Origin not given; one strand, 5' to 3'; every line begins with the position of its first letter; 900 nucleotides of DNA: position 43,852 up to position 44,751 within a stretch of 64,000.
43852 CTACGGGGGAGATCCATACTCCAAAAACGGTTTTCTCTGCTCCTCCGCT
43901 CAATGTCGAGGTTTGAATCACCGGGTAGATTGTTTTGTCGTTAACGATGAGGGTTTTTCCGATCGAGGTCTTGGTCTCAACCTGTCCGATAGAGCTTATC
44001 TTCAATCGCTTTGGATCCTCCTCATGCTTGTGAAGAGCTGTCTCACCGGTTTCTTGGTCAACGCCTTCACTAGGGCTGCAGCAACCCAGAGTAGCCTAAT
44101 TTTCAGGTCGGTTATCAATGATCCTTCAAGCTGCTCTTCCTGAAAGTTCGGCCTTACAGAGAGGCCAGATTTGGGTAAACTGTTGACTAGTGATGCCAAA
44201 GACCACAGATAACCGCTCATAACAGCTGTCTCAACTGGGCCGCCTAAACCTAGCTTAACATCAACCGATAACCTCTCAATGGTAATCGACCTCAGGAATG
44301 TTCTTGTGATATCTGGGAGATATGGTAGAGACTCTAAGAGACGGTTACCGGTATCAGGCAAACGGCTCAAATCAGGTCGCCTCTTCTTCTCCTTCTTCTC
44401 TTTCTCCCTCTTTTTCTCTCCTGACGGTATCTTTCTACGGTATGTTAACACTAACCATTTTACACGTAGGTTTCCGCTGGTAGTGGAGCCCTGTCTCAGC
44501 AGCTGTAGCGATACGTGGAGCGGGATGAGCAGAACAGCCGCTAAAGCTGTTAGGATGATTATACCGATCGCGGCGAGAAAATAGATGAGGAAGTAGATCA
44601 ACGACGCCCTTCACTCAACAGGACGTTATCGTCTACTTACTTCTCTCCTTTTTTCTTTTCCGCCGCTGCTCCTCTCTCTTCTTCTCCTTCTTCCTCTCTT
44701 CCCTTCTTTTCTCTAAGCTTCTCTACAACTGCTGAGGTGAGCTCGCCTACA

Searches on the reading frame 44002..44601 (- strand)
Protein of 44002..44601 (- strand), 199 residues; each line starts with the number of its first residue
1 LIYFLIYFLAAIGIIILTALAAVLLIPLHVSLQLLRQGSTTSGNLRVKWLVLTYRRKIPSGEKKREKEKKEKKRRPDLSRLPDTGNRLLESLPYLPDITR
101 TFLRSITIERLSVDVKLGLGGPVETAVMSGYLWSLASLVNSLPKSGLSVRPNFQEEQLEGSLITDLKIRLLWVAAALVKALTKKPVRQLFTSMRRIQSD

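Call 17: search_protein_families(library=pfam, proteins=[window:44002-44601:-], max_evalue=0.001)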
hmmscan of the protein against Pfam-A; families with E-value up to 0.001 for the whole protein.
window:44002-44601:- (199 aa): 1 family
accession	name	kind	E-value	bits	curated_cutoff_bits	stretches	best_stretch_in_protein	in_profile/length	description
PF11167.13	DUF2953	-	5.9e-08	33.1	22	1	115-160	1-53/53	Protein of unknown function (DUF2953)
